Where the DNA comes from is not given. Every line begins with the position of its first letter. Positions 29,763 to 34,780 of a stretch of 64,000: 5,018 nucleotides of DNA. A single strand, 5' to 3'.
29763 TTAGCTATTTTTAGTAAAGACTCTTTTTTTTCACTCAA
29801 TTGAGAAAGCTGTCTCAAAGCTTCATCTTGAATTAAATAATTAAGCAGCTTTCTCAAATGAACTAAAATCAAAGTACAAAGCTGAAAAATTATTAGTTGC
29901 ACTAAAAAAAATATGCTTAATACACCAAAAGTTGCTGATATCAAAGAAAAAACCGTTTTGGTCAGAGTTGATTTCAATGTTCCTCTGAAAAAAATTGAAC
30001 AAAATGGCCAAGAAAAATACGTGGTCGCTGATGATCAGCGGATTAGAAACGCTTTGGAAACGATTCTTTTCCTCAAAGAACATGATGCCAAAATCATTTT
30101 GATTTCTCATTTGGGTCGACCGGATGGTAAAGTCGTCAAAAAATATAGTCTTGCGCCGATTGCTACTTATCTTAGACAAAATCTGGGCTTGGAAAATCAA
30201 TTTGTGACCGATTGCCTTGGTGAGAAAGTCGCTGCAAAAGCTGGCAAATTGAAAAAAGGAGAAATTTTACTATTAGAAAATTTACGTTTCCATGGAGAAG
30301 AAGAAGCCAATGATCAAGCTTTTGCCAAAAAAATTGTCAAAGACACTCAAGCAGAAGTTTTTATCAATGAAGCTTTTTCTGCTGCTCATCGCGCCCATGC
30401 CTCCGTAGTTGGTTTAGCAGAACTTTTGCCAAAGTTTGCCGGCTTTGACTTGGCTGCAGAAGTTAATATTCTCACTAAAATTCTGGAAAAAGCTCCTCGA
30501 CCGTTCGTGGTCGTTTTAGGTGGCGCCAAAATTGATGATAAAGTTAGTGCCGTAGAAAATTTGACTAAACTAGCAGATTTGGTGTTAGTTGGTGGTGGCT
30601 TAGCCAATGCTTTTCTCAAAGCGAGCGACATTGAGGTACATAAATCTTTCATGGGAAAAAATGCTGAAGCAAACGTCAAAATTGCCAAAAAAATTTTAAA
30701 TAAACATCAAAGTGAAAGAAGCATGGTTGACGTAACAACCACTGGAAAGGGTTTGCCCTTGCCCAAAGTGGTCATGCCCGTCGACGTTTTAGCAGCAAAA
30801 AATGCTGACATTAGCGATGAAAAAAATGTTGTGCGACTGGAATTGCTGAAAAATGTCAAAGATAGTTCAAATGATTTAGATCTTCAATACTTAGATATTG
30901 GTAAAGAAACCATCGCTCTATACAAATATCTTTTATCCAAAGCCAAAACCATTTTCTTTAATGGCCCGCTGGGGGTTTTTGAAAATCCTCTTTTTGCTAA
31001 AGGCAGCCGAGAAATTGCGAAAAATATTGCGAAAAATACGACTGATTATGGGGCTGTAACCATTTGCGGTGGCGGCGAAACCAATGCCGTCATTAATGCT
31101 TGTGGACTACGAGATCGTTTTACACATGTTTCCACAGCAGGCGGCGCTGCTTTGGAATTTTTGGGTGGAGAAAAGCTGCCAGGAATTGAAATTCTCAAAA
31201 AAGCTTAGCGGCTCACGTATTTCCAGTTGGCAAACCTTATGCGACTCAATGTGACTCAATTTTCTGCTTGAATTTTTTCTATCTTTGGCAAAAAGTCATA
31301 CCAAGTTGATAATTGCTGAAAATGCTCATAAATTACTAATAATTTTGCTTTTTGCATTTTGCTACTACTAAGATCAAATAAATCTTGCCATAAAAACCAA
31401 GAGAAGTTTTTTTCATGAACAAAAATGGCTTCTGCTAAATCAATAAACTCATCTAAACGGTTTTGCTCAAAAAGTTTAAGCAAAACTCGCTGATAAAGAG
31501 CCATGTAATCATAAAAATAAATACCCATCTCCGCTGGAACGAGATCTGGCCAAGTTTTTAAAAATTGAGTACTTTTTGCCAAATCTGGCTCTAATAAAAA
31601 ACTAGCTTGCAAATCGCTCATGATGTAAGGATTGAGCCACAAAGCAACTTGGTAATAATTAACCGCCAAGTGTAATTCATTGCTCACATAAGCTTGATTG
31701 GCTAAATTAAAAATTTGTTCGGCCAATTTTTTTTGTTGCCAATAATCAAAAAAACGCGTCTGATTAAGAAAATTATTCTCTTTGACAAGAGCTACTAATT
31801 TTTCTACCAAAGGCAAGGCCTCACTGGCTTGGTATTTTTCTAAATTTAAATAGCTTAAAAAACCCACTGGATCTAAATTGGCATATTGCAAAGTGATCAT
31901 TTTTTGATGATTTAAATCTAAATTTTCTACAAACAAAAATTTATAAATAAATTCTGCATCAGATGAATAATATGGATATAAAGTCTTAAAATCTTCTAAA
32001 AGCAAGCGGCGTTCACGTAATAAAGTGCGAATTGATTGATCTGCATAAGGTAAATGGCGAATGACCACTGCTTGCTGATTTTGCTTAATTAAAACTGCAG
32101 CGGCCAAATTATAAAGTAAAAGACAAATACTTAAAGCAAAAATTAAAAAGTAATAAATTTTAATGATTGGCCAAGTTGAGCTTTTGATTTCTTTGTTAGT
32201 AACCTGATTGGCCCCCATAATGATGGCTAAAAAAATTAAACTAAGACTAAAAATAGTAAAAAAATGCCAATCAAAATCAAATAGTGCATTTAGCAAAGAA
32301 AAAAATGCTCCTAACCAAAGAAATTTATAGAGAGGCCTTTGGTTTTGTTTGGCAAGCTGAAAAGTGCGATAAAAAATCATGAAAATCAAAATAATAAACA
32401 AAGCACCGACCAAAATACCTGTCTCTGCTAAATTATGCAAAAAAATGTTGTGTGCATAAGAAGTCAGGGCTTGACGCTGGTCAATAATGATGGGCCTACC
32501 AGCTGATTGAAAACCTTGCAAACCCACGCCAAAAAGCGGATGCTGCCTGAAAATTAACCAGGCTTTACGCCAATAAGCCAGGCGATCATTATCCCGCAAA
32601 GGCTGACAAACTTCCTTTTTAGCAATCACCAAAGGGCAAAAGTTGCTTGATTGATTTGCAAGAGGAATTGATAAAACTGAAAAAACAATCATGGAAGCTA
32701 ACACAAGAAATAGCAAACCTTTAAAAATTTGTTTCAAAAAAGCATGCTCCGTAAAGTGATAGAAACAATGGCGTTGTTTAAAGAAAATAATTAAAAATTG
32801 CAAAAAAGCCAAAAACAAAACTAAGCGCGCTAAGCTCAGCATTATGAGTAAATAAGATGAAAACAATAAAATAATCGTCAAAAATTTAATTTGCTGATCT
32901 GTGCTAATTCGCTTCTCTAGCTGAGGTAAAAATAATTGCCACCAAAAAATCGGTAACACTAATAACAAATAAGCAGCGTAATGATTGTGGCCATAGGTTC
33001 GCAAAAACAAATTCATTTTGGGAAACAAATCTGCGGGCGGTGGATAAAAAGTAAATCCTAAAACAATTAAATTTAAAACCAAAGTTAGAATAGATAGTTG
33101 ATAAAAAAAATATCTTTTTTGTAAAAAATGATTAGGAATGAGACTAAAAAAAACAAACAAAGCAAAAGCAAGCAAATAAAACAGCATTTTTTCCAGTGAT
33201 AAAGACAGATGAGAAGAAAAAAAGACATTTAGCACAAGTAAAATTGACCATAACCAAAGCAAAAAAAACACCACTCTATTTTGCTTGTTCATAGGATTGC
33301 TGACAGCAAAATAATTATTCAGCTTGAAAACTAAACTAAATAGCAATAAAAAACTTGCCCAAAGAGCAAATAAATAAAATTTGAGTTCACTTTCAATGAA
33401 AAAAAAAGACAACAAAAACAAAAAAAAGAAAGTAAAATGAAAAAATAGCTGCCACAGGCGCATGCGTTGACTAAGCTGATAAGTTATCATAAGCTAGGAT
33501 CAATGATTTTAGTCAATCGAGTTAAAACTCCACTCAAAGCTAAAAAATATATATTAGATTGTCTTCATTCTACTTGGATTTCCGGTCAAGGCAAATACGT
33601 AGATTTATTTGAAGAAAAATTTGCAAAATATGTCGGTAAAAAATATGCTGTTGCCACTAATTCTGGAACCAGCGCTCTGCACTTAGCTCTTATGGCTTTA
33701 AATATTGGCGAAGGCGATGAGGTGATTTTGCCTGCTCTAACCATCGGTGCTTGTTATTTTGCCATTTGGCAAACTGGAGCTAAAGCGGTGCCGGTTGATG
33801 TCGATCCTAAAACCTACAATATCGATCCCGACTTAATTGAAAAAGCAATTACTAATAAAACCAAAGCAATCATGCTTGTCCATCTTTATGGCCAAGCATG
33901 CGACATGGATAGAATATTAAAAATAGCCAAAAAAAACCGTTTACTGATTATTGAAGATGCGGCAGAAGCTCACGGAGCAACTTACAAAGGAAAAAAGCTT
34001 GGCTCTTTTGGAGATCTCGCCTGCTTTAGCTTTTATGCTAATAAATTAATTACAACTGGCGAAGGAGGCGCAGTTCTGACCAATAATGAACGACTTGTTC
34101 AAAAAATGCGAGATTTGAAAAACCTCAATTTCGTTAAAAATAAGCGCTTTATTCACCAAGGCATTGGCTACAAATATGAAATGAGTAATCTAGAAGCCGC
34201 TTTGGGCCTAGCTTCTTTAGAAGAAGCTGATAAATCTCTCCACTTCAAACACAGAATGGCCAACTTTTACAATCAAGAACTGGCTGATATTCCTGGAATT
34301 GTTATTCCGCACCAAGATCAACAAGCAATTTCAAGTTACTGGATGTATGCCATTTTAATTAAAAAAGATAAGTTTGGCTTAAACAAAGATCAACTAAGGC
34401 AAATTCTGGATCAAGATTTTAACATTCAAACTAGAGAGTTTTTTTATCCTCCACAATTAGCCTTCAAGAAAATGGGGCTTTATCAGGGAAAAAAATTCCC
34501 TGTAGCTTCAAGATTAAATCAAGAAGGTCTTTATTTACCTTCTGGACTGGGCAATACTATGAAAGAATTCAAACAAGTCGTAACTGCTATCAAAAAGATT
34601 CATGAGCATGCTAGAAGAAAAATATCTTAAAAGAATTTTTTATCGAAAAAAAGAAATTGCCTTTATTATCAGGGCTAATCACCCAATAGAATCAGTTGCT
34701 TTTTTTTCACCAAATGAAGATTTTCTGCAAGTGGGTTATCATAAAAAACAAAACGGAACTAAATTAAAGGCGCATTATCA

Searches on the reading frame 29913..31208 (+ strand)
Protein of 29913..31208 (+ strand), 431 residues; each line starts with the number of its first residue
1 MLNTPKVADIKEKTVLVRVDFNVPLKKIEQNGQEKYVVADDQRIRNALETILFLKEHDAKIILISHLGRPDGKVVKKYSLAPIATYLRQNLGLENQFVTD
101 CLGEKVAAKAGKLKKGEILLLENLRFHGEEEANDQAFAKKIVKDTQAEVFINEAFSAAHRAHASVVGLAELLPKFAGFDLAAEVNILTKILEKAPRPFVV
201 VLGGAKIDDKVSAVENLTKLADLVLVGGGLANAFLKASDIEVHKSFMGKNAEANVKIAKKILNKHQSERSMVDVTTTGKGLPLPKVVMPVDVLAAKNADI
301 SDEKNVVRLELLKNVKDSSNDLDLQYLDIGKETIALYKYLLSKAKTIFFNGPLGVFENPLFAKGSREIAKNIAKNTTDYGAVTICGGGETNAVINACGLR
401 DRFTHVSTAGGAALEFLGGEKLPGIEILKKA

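Call 16: search_protein_families(library=pfam, proteins=[window:29913-31208:+], max_evalue=0.001)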
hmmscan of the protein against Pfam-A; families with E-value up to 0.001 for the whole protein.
window:29913-31208:+ (431 aa): 1 family
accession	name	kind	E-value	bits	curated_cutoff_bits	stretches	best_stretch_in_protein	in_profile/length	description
PF00162.24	PGK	-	1.5e-119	399.8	27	1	8-420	4-379/379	Phosphoglycerate kinase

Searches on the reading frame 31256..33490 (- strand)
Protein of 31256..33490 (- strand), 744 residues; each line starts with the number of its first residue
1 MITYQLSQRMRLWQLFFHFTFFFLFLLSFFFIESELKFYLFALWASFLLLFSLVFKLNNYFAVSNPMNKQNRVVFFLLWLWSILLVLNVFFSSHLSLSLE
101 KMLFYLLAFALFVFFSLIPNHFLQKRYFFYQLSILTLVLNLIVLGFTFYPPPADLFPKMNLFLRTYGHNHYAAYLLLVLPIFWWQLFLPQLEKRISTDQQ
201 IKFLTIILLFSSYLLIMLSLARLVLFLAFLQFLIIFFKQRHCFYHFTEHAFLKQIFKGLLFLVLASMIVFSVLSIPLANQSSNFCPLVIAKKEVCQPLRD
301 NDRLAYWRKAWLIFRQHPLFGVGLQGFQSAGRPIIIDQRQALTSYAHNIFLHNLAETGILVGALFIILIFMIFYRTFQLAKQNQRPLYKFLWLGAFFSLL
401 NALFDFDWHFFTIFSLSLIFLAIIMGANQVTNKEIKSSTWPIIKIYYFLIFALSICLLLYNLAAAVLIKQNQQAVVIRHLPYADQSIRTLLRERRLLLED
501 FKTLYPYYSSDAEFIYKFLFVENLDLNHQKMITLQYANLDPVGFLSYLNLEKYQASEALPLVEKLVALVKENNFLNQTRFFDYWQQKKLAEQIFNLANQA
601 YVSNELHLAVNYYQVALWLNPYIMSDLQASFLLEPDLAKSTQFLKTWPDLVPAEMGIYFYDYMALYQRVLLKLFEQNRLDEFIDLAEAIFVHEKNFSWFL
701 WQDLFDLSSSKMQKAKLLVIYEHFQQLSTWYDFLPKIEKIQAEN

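Call 16: search_protein_families(library=pfam, proteins=[window:31256-33490:-], max_evalue=0.001)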
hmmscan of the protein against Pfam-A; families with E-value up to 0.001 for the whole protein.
window:31256-33490:- (744 aa): 1 family
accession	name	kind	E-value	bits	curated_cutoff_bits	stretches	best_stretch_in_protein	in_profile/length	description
PF04932.20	Wzy_C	-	3e-14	53.5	31.7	1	209-366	3-149/149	O-Antigen ligase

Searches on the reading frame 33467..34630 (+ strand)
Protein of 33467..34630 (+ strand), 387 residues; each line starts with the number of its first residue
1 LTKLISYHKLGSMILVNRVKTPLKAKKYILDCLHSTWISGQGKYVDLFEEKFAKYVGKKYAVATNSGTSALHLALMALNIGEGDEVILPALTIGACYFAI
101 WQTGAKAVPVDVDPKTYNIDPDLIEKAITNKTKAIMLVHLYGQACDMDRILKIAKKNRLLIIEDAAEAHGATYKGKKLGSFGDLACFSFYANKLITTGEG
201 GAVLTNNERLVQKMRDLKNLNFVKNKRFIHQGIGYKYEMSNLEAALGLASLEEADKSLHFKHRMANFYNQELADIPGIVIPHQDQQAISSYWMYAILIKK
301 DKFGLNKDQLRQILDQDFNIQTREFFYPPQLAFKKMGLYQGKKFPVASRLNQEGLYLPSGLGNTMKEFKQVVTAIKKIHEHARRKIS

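Call 16: search_protein_families(library=pfam, proteins=[window:33467-34630:+], max_evalue=0.001)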
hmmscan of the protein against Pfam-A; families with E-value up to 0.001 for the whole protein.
window:33467-34630:+ (387 aa): 5 families
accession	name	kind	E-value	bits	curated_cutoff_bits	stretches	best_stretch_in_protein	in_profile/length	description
PF01041.23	DegT_DnrJ_EryC1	-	1.1e-115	387.2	19.8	1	26-375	8-359/360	DegT/DnrJ/EryC1/StrS aminotransferase family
PF01212.27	Beta_elim_lyase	-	3e-10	40.4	27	1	45-287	34-280/288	Beta-eliminating lyase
PF00155.27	Aminotran_1_2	-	2.9e-09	37.1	19.7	1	42-177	41-196/361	Aminotransferase class I and II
PF01053.26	Cys_Met_Meta_PP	-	3.1e-09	36.3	27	1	46-188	55-195/381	Cys/Met metabolism PLP-dependent enzyme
PF00266.25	Aminotran_5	-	1.2e-08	34.8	21.5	1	50-282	50-301/371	Aminotransferase class-V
